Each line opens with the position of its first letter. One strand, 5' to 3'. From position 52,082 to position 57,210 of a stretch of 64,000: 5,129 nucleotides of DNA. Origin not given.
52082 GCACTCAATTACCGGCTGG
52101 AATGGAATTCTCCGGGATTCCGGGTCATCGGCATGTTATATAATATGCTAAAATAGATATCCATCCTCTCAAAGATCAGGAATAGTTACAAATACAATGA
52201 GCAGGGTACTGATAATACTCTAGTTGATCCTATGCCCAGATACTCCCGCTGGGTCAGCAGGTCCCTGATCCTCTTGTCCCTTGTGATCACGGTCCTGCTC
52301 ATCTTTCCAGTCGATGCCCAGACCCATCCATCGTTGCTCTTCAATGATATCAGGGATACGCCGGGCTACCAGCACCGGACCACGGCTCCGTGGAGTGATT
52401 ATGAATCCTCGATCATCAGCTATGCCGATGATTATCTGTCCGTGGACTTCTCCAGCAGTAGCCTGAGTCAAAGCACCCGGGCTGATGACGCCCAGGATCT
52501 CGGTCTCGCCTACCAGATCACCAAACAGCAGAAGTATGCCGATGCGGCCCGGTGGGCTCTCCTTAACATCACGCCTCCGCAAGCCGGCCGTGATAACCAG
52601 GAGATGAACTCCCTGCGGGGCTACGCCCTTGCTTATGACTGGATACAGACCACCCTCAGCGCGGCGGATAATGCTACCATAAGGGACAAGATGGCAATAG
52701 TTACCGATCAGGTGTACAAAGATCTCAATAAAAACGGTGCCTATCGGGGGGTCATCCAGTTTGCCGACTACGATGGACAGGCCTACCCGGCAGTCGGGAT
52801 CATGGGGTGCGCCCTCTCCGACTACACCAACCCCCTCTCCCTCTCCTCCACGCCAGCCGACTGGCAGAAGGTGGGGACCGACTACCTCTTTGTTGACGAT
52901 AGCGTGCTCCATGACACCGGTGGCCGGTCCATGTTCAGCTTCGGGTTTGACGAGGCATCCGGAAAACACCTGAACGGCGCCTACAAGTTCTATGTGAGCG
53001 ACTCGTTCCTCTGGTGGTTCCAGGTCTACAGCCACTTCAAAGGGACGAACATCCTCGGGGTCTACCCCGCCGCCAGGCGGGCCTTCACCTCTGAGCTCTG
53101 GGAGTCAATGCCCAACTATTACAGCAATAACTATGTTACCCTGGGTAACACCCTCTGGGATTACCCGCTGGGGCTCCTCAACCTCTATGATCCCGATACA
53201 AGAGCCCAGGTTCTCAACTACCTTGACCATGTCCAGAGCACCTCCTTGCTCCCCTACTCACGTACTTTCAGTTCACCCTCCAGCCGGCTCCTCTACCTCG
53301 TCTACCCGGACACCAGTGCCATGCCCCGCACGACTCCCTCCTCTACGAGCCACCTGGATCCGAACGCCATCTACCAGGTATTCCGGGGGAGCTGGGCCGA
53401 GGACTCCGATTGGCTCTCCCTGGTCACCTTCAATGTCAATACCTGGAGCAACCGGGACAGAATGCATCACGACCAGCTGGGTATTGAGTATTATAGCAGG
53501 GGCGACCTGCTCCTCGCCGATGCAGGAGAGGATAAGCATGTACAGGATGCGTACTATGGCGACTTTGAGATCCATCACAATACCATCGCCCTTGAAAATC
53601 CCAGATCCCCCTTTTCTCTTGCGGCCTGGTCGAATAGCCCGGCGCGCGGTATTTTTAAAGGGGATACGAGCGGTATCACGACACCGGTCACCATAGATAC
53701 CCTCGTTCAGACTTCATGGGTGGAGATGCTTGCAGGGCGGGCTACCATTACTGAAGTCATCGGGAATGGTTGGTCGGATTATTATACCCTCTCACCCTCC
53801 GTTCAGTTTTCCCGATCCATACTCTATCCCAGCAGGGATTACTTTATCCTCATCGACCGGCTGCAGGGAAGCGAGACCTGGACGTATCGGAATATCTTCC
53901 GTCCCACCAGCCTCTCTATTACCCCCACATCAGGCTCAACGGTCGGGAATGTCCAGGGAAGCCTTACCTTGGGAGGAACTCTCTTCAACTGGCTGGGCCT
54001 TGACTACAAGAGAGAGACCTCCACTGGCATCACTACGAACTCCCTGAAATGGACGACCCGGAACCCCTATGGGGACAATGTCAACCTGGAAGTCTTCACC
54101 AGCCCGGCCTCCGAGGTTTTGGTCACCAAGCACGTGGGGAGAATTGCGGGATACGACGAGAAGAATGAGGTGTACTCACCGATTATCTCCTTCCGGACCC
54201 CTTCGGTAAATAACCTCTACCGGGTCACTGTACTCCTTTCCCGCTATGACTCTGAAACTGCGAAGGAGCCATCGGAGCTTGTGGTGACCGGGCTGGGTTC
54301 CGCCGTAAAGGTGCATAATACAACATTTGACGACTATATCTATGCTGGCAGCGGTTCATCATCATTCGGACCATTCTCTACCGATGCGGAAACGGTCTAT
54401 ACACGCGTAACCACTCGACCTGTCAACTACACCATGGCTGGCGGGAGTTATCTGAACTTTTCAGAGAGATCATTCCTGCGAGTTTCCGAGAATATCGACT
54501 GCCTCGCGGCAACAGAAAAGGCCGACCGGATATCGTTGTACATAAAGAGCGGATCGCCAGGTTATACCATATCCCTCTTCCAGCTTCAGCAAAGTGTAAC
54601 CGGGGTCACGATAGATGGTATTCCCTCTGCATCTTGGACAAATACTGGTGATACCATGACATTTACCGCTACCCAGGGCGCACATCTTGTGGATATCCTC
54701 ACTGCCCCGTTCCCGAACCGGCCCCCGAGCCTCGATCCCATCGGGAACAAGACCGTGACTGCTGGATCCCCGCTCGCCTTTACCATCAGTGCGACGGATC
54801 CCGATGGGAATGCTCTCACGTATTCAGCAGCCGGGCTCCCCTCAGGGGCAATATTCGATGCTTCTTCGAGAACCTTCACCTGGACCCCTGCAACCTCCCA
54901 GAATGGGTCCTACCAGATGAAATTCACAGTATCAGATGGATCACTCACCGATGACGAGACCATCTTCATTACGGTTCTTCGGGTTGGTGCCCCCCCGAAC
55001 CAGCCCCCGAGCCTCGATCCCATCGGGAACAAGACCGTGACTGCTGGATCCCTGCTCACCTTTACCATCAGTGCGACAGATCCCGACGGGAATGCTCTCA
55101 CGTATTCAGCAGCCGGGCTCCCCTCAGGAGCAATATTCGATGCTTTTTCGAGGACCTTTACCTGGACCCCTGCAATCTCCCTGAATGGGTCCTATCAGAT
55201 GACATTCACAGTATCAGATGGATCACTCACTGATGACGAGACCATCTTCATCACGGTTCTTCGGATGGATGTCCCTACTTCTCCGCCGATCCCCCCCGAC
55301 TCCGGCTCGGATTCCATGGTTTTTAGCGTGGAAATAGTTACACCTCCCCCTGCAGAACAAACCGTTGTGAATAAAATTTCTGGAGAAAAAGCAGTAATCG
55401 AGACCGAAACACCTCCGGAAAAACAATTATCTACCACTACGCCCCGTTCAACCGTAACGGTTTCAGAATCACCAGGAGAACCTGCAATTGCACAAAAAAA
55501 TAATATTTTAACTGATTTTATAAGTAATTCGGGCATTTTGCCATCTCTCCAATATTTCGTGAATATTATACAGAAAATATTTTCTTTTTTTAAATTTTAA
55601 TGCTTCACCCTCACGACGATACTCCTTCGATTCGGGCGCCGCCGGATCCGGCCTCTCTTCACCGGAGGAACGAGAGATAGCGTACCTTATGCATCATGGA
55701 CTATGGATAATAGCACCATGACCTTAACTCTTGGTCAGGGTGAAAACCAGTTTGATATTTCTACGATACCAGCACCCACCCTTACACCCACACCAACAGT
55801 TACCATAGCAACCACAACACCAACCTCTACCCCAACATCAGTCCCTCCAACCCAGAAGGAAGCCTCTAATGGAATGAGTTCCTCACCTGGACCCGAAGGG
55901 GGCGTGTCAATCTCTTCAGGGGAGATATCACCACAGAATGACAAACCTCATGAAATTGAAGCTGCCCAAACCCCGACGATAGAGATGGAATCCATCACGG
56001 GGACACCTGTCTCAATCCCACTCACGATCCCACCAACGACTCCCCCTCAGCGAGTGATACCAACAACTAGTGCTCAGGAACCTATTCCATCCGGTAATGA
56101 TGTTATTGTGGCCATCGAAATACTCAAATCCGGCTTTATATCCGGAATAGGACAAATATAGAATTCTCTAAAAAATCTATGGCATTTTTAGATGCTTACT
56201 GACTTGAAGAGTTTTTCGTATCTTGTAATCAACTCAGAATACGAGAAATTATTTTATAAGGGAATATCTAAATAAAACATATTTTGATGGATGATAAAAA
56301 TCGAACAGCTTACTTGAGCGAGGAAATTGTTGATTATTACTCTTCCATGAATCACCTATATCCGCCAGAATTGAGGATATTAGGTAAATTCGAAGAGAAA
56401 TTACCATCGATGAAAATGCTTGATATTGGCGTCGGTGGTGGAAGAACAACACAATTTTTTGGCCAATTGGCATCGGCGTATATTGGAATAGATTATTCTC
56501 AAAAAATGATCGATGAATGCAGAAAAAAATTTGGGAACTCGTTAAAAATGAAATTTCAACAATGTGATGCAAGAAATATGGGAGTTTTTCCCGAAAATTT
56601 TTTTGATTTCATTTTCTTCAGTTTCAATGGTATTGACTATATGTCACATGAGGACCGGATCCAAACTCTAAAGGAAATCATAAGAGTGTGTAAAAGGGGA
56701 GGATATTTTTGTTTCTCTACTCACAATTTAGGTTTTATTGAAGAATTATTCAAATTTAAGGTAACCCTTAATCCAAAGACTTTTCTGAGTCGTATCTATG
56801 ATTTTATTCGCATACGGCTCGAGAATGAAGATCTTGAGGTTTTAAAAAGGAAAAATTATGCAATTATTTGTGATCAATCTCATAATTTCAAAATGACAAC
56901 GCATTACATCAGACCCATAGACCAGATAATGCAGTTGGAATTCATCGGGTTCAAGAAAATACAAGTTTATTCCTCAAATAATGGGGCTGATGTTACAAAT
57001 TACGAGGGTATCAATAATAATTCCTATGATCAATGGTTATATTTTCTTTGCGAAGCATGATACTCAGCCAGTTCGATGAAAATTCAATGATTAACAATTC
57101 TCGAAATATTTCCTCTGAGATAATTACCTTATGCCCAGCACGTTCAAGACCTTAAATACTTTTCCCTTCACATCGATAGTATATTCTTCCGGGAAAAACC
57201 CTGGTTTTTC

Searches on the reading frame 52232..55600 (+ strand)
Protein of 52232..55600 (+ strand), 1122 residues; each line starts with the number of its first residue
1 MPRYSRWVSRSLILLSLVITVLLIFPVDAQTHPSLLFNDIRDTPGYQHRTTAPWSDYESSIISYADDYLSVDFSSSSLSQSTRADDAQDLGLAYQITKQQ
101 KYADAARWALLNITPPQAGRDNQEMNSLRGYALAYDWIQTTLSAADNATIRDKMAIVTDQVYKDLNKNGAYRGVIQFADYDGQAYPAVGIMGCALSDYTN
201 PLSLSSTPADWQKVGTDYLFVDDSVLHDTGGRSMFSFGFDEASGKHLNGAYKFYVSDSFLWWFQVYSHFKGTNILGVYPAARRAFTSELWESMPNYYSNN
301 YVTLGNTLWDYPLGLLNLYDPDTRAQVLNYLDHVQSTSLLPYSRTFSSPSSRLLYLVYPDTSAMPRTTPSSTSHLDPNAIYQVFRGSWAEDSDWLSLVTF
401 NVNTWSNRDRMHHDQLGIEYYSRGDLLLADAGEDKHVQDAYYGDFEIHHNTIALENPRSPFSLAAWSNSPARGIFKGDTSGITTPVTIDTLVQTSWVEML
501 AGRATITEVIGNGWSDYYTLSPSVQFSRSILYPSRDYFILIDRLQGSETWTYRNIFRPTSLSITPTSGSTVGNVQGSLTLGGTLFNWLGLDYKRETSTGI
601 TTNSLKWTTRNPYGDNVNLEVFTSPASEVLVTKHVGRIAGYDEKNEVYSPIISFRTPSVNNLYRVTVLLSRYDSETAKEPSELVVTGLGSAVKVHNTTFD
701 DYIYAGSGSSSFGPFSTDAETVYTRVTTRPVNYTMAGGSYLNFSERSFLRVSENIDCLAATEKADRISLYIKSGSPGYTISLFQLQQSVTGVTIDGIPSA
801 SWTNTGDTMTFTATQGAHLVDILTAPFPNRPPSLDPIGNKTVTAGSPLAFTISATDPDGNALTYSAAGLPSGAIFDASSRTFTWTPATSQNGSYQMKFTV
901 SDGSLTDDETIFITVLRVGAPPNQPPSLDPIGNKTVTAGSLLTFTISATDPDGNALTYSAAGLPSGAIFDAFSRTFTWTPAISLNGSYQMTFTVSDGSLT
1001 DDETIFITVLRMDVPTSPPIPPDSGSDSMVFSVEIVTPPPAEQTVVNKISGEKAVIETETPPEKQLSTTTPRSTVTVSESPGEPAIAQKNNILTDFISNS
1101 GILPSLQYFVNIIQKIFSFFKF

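Call 11: search_protein_families(library=pfam, proteins=[window:52232-55600:+], max_evalue=0.001)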
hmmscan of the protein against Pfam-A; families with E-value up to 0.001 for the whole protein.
window:52232-55600:+ (1122 aa): 6 families
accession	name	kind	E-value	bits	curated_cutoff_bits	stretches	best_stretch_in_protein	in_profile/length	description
PF05345.18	He_PIG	-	5.3e-27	94.5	24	2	831-915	1-95/96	Putative Ig domain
PF17963.7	Big_9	-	2.8e-20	73.4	23.6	2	839-914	10-89/89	Bacterial Ig domain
PF17892.7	Cadherin_5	-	1.8e-16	60.2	26.5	2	935-1008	23-96/98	Cadherin-like domain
PF18911.6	PKD_4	-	6.3e-07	29.8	27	0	829-911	1-79/85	PKD domain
PF00801.26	PKD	-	9.4e-06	26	23.5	0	840-913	9-78/80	PKD domain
PF22508.2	InlJ_IG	-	8.9e-05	23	26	0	855-906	24-74/81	Internalin J, Immunoglobulin-like domain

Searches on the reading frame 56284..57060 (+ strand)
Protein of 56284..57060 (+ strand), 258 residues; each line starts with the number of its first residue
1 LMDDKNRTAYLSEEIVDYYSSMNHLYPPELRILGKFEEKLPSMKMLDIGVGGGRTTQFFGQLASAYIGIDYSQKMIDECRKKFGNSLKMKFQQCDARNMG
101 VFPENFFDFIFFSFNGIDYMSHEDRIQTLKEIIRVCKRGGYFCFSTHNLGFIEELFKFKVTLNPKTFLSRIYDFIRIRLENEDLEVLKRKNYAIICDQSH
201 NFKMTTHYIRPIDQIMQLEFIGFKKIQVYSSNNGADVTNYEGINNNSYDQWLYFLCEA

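Call 11: search_protein_families(library=pfam, proteins=[window:56284-57060:+], max_evalue=0.001)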
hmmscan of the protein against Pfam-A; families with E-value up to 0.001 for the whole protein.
window:56284-57060:+ (258 aa): 6 families
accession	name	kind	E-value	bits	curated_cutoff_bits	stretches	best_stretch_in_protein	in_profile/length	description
PF13649.12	Methyltransf_25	-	1.5e-19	70.9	27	1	46-140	2-97/97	Methyltransferase domain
PF08241.18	Methyltransf_11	-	6.8e-19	68.7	21.2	1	46-144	1-95/95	Methyltransferase domain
PF13847.12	Methyltransf_31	-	3.3e-13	50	27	1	42-151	4-114/145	Methyltransferase domain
PF08242.18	Methyltransf_12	-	3.2e-10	41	30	1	46-142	1-98/98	Methyltransferase domain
PF01209.24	Ubie_methyltran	-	6.1e-07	29.5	20.1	1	36-143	42-150/233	ubiE/COQ5 methyltransferase family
PF13489.12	Methyltransf_23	-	6.5e-07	29.7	27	1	37-150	18-122/164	Methyltransferase domain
